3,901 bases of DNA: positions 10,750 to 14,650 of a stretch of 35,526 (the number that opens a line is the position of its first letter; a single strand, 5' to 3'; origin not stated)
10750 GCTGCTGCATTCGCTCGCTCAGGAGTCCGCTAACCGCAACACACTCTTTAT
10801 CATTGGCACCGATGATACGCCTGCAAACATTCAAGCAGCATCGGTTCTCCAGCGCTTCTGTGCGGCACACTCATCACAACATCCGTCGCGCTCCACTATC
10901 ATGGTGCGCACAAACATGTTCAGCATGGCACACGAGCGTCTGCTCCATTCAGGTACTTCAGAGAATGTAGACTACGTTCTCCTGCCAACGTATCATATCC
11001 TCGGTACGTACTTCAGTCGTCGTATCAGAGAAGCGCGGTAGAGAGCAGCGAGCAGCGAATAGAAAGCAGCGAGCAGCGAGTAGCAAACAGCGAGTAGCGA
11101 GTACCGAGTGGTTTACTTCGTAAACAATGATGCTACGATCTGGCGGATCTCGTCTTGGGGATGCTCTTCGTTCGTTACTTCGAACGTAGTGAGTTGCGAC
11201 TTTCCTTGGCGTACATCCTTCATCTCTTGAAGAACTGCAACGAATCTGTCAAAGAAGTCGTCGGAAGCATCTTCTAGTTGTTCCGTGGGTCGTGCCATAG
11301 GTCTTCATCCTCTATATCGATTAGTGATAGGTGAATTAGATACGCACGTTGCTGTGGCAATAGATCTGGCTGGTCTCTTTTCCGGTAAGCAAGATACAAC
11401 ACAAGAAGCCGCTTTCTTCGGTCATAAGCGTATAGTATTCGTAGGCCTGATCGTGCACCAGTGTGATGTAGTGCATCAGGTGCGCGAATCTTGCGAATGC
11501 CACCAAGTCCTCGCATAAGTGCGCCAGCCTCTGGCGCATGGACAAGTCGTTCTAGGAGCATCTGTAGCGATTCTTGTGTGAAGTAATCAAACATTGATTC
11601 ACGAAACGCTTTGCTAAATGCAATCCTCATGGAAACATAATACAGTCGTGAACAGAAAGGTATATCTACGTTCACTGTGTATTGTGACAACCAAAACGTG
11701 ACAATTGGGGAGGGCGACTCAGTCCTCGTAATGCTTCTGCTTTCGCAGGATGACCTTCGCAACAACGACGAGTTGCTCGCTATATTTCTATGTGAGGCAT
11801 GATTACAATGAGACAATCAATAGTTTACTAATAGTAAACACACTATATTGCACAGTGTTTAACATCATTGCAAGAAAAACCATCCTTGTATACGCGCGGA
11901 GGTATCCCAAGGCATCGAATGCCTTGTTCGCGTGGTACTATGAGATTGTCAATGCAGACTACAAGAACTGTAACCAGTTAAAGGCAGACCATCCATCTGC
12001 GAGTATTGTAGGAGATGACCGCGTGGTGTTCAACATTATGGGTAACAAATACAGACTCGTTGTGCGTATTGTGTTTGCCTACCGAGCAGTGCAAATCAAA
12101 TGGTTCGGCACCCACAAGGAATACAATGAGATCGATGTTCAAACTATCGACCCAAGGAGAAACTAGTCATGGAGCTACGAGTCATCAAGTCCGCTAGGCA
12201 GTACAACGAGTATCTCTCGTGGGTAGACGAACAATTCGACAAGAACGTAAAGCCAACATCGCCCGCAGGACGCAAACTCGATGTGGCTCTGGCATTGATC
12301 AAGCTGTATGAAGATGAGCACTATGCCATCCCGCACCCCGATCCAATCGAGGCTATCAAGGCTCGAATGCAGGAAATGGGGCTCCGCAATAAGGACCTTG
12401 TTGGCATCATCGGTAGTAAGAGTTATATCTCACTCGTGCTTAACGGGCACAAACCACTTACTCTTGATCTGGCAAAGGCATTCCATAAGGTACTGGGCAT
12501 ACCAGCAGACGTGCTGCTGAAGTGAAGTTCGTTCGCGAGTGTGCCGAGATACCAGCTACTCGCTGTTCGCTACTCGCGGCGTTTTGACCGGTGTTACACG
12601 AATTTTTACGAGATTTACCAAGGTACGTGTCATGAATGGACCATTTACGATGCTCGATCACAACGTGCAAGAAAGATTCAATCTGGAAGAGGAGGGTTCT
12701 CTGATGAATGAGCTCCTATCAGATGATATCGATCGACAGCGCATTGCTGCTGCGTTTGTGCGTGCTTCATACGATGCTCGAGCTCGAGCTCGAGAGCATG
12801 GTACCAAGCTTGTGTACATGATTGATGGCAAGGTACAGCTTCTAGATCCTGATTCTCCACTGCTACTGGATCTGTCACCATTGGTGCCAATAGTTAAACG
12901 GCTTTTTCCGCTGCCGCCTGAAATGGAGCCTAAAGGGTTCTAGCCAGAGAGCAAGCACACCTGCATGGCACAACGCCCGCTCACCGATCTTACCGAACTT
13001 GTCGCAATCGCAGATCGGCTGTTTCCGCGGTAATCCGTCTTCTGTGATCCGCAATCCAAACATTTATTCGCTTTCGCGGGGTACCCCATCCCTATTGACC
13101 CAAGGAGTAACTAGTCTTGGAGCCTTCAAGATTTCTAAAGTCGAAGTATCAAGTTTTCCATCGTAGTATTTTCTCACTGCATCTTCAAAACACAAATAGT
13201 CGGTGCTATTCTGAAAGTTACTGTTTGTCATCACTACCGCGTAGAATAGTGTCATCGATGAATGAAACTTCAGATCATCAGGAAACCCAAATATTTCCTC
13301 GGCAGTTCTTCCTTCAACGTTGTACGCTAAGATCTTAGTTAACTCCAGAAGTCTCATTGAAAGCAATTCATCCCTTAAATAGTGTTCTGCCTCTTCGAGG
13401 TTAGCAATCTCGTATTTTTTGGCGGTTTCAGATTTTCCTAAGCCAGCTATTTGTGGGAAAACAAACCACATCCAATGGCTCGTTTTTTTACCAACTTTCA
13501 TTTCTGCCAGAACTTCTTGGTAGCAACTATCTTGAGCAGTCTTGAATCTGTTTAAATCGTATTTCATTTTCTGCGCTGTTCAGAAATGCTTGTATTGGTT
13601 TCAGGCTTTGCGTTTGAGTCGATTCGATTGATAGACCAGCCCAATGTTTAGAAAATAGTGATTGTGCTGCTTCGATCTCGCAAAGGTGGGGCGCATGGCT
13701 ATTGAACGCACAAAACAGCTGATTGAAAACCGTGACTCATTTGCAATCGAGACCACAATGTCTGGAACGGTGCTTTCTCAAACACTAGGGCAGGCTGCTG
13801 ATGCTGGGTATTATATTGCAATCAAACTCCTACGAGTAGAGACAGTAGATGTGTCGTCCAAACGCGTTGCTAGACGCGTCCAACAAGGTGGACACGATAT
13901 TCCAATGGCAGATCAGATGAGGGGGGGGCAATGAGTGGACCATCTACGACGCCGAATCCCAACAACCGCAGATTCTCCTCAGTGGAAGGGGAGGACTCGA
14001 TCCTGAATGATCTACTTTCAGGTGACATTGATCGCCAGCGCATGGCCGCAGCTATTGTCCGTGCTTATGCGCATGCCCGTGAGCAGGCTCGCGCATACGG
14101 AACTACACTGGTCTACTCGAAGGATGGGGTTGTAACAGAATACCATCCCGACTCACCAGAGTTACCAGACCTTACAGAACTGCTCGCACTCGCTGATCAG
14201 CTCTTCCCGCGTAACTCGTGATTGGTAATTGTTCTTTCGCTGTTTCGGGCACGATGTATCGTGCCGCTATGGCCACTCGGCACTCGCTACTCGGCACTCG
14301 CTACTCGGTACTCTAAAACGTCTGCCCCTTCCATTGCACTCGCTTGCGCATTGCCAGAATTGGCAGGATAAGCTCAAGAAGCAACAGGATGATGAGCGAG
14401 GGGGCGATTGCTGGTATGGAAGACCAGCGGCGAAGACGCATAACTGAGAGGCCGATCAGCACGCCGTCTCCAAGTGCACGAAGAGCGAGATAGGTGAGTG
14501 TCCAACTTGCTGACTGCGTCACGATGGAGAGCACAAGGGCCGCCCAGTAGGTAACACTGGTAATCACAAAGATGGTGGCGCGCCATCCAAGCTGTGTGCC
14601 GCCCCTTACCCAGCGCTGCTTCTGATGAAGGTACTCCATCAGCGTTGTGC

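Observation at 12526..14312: Degenerate addiction-module islet: paralogous orphan ~100-aa proteins, a zeta-toxin kinase fragment, and an AT-rich DUF1810 insertion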

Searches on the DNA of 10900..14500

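Call 83: search_rna_families(source=window, start=10900, end=14500, threshold=evalue, max_evalue=0.1)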
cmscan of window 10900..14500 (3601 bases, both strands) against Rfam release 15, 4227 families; matches with E-value up to 0.1: 0.
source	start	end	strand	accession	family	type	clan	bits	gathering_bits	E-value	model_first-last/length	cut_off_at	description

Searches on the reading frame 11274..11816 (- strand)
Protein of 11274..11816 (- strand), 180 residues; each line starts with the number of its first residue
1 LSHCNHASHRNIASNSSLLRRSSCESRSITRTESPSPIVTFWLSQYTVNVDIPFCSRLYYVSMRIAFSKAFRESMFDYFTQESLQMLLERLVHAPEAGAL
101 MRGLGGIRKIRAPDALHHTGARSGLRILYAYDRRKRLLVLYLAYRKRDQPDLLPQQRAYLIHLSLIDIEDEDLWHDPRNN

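Call 5: search_protein_families(library=pfam, max_evalue=1, proteins=[window:11274-11816:-])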
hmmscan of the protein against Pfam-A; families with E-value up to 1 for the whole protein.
window:11274-11816:- (180 aa): 0 families

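Call 7: search_protein_families(library=ncbifam, max_evalue=1, proteins=[window:11274-11816:-])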
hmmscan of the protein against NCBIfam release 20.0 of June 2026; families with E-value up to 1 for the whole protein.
window:11274-11816:- (180 aa): 1 family
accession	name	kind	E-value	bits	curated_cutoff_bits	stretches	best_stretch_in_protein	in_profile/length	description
NF045513.1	HepA_fam_ABC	equivalog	0.16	10.4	725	1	33-92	69-127/610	heterocyst formation ABC transporter subunit HepA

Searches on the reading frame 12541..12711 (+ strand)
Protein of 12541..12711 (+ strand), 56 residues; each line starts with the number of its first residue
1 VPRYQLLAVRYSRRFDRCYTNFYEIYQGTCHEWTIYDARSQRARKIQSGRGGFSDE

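Call 5: search_protein_families(library=pfam, max_evalue=1, proteins=[window:12541-12711:+])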
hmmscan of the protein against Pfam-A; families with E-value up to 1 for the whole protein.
window:12541-12711:+ (56 aa): 0 families

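Call 7: search_protein_families(library=ncbifam, max_evalue=1, proteins=[window:12541-12711:+])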
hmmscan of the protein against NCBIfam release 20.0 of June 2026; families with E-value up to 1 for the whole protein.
window:12541-12711:+ (56 aa): 0 families

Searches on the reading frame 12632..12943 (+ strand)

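Call 5: search_protein_families(library=pfam, max_evalue=1, proteins=[window:12632-12943:+])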
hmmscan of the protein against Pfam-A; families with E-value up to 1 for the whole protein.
window:12632-12943:+ (103 aa): 0 families

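Call 7: search_protein_families(library=ncbifam, max_evalue=1, proteins=[window:12632-12943:+])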
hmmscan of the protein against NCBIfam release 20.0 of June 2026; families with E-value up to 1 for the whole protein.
window:12632-12943:+ (103 aa): 2 families
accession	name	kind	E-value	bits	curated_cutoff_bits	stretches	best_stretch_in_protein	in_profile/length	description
NF033530.1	lasso_PqqD_Strm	exception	0.18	12.1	70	1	7-62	15-70/78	lasso peptide biosynthesis PqqD family chaperone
NF007590.0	PRK10227.1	equivalog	0.18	11.9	244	1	5-69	47-107/135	Cu(I)-responsive transcriptional regulator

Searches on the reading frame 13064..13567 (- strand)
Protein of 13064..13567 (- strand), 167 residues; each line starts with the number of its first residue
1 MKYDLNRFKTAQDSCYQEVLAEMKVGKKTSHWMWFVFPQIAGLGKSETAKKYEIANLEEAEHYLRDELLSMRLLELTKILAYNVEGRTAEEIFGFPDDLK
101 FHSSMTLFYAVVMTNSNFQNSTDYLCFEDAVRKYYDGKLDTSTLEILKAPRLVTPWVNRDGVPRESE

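Call 5: search_protein_families(library=pfam, max_evalue=1, proteins=[window:13064-13567:-])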
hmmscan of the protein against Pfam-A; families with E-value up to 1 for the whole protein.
window:13064-13567:- (167 aa): 1 family
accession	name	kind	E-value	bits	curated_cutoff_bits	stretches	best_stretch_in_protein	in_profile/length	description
PF08837.16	DUF1810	-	5.2e-49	166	25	1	3-147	2-136/136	Protein of unknown function (DUF1810)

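Call 7: search_protein_families(library=ncbifam, max_evalue=1, proteins=[window:13064-13567:-])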
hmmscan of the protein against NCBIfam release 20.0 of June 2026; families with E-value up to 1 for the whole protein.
window:13064-13567:- (167 aa): 0 families

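Call 91: search_protein_families(library=phrogs, max_evalue=0.01, proteins=[window:13064-13567:-])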
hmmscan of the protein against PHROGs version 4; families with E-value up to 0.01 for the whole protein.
window:13064-13567:- (167 aa): 0 families

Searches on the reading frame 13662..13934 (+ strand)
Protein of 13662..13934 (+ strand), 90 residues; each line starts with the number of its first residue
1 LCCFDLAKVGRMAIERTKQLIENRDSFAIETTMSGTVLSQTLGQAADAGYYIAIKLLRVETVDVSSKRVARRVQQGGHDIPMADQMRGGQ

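Call 5: search_protein_families(library=pfam, max_evalue=1, proteins=[window:13662-13934:+])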
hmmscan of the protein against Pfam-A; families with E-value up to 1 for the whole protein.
window:13662-13934:+ (90 aa): 1 family
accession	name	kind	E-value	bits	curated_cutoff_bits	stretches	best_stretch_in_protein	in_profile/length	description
PF06414.18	Zeta_toxin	-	0.0058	16.5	22.3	1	9-78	80-152/199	Zeta toxin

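Call 7: search_protein_families(library=ncbifam, max_evalue=1, proteins=[window:13662-13934:+])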
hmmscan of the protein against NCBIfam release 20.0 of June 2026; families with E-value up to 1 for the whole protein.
window:13662-13934:+ (90 aa): 0 families

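Call 22: find_homologous_proteins(query=window:13662-13931:+, max_evalue=0.001)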
Query window:13662-13931:+ (90 aa): 8 proteins with E <= 0.001 among 9 candidates.
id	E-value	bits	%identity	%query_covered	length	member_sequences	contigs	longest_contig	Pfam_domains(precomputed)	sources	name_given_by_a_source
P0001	5.0e-43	162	96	92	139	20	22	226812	-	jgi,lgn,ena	jgi:predicted ABC-type ATPase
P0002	5.6e-43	162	96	92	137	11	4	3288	PF06414.19,PF13671.13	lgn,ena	-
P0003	1.8e-40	154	99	87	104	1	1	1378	-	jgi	jgi:predicted ABC-type ATPase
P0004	3.1e-37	144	92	88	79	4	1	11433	-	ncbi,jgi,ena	-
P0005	3.6e-36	141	95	84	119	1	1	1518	-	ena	-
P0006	2.6e-22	96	93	60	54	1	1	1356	-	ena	-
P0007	3.6e-8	51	70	52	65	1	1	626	-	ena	-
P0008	1.7e-4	40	36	80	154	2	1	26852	PF06414.19,PF13671.13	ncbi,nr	ncbi:MAG: zeta toxin family protein [Magnetococcales bacterium]|nr:zeta toxin family protein [Magnet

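Call 24: find_encoding_contigs(protein=P0001, flank=5000, max_places=8)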
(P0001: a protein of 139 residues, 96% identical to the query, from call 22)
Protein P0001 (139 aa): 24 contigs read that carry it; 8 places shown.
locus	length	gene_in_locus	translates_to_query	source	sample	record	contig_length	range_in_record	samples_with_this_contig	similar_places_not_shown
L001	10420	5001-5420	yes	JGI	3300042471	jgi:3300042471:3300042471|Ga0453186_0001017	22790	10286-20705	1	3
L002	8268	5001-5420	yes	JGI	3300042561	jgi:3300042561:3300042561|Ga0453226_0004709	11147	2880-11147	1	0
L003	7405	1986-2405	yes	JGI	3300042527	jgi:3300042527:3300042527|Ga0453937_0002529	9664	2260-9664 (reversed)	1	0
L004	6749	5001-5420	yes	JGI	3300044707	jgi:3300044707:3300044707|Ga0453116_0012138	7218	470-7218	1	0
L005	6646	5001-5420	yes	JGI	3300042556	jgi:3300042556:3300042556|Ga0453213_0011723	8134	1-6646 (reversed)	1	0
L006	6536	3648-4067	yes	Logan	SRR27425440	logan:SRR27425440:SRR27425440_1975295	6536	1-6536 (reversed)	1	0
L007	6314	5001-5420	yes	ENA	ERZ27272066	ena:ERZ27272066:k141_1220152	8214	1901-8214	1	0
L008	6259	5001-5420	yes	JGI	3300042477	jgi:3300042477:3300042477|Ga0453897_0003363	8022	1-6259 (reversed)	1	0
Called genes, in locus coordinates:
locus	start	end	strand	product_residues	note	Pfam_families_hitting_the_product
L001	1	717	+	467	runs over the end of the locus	PF02254:TrkA_N (weak)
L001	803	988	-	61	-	-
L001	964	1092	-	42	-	-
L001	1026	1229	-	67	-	-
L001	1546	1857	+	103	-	PF09907:HigB_toxin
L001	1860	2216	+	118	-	-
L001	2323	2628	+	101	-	-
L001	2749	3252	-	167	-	PF08837:DUF1810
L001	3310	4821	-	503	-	PF18962:Por_Secre_tail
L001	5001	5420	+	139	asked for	-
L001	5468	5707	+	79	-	-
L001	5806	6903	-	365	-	PF13506:Glyco_transf_21, PF13641:Glyco_tranf_2_3, PF00535:Glycos_transf_2, PF10111:Glyco_tranf_2_2, PF13632:Glyco_trans_2_3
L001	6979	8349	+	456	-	PF01554:MatE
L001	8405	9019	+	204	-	PF04542:Sigma70_r2, PF08281:Sigma70_r4_2, PF04545:Sigma70_r4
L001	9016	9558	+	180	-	-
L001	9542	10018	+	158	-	-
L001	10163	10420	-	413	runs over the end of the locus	PF01773:Nucleos_tra2_N, PF07670:Gate, PF07662:Nucleos_tra2_C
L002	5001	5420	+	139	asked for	-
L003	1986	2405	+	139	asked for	-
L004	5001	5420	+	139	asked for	-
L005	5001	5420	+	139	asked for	-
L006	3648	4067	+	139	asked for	-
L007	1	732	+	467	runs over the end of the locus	PF02254:TrkA_N (weak)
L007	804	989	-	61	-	-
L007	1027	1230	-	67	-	-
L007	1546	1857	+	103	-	PF09907:HigB_toxin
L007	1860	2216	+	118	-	-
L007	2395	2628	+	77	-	-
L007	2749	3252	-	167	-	PF08837:DUF1810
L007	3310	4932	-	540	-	PF18962:Por_Secre_tail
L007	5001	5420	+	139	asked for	-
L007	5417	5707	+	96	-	-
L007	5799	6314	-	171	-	?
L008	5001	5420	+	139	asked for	-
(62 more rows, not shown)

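Call 58: search_protein_families(library=pfam, max_evalue=0.01, proteins=[P0002, P0005])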
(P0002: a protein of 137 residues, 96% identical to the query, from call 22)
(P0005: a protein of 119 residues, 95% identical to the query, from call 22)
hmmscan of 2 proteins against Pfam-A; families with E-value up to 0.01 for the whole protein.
P0002 (137 aa): 4 families
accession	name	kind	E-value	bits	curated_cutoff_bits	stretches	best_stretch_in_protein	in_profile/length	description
PF06414.18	Zeta_toxin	-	2.9e-06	27.3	22.3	1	3-126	15-153/199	Zeta toxin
PF13671.12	AAA_33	-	4.1e-06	27.6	27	1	7-126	2-125/143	AAA domain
PF00005.33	ABC_tran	-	0.0011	20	25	1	6-49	13-52/137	ABC transporter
PF13479.12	AAA_24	-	0.0096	16.2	27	1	7-30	5-24/195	AAA domain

P0005 (119 aa): 0 families

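Call 73: search_protein_families(library=pfam, max_evalue=0.001, proteins=[L001:3310-4821:-, L007:3310-4932:-])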
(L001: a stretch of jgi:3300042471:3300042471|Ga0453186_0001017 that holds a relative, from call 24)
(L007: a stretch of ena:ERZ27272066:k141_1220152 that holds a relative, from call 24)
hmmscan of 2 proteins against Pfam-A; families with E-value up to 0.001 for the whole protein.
L001:3310-4821:- (503 aa): 1 family
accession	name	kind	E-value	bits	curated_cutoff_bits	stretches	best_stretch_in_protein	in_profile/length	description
PF18962.6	Por_Secre_tail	-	1.4e-08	35.3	27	1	425-501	1-74/75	Secretion system C-terminal sorting domain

L007:3310-4932:- (540 aa): 1 family
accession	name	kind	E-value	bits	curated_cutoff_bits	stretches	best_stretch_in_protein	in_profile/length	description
PF18962.6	Por_Secre_tail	-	1.7e-08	35.1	27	1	462-538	1-74/75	Secretion system C-terminal sorting domain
